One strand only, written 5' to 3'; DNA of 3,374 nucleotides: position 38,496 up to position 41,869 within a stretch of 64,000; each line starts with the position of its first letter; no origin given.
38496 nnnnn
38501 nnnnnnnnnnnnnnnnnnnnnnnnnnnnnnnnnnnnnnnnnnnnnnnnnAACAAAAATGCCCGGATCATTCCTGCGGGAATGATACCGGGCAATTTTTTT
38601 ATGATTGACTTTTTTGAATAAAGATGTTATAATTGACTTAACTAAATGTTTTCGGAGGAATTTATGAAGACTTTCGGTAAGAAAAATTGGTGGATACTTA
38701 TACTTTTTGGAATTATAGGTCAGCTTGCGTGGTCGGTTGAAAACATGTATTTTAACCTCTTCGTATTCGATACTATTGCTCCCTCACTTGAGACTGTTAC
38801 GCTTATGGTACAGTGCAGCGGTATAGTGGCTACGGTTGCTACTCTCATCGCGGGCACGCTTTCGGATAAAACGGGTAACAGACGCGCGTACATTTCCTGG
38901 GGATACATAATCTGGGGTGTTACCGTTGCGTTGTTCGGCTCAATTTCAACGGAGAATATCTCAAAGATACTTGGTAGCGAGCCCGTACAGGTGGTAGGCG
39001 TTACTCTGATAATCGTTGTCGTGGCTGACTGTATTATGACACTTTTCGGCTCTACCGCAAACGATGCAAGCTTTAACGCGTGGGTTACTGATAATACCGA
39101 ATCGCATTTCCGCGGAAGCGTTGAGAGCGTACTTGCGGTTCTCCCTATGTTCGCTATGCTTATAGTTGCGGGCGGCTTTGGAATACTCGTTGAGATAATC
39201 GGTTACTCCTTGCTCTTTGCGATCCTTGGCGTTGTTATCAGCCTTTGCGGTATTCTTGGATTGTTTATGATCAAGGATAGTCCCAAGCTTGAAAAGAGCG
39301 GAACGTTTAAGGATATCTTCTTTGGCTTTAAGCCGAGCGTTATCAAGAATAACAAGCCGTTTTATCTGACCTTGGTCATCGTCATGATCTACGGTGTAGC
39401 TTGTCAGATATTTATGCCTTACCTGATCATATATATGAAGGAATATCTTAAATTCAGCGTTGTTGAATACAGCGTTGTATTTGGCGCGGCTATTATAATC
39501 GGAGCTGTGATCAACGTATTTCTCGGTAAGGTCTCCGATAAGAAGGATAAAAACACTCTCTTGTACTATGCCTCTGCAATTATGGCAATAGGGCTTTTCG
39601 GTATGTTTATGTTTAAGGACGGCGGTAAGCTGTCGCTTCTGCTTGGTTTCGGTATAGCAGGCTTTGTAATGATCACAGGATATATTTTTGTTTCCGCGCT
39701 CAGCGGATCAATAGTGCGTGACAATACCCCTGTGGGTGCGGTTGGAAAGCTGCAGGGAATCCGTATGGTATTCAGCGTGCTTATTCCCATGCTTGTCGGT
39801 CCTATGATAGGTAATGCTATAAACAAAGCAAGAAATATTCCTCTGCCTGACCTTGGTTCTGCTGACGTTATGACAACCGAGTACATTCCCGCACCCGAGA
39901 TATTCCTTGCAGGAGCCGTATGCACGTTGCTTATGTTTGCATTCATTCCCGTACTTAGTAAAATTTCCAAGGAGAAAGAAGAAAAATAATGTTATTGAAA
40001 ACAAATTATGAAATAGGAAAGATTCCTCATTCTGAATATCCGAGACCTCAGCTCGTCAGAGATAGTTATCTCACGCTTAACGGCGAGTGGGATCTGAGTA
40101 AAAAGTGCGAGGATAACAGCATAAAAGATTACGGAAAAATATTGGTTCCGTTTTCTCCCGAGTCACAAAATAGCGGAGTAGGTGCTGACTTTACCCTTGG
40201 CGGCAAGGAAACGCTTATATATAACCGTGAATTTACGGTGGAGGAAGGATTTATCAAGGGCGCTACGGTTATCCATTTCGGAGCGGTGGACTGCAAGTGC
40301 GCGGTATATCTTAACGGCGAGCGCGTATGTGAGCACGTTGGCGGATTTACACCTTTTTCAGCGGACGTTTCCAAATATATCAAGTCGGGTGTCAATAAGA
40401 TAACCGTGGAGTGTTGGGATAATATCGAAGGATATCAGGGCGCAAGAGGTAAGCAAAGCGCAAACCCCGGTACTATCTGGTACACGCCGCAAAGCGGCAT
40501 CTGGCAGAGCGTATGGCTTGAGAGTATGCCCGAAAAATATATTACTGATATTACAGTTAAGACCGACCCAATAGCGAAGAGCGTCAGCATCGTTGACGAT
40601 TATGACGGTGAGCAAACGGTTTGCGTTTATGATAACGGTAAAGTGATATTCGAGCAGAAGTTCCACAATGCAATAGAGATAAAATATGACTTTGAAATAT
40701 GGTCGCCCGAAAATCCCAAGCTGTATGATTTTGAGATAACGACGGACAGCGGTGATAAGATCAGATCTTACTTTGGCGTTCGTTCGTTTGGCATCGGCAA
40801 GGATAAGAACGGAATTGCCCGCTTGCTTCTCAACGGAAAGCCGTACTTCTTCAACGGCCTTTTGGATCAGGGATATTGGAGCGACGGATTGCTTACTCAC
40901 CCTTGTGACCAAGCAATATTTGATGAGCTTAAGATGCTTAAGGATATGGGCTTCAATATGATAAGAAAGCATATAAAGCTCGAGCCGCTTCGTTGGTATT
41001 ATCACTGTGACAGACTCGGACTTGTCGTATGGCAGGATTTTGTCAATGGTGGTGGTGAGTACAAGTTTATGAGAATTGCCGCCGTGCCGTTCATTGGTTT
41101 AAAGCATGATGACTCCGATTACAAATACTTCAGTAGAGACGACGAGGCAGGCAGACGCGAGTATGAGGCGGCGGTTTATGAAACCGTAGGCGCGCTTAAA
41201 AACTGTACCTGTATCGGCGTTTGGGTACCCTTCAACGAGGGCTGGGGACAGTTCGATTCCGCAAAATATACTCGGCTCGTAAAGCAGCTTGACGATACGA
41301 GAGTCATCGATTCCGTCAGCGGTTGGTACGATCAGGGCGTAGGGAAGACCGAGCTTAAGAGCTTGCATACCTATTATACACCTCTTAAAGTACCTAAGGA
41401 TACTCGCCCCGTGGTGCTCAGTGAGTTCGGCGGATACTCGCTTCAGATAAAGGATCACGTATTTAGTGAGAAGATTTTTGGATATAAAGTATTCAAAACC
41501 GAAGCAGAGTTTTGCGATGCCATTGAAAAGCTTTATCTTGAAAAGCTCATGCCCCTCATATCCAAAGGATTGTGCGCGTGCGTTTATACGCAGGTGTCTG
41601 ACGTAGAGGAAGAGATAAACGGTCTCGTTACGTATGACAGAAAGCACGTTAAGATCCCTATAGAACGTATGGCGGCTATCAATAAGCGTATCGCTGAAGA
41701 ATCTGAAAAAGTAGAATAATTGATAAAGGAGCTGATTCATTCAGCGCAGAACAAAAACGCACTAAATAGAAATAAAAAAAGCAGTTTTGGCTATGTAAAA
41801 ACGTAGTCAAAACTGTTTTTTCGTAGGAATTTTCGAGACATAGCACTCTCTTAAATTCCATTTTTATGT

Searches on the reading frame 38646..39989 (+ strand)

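Call 85: search_protein_families(library=pfam, proteins=[window:38646-39989:+], max_evalue=0.00001)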
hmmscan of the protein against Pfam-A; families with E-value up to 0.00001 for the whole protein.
window:38646-39989:+ (447 aa): 2 families
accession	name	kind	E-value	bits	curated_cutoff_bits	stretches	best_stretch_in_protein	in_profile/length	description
PF07690.21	MFS_1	-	3.6e-28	98.9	33.4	1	22-385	5-346/347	Major Facilitator Superfamily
PF13347.12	MFS_2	-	1.9e-08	33.7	27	1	3-187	214-386/427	MFS/sugar transport protein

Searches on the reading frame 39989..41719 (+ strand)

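Call 85: search_protein_families(library=pfam, proteins=[window:39989-41719:+], max_evalue=0.00001)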
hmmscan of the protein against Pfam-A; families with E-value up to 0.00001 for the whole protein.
window:39989-41719:+ (576 aa): 3 families
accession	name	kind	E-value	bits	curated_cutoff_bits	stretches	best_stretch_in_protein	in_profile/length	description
PF02837.24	Glyco_hydro_2_N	-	5.1e-15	56.3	28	1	74-181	65-169/169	Glycosyl hydrolases family 2, sugar binding domain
PF22666.2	Glyco_hydro_2_N2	-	4.1e-09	37.2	27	1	72-146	46-121/167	Glycosyl hydrolase 2 galactose-binding domain-like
PF02836.23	Glyco_hydro_2_C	-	4.3e-08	33.1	21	1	278-468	7-186/302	Glycosyl hydrolases family 2, TIM barrel domain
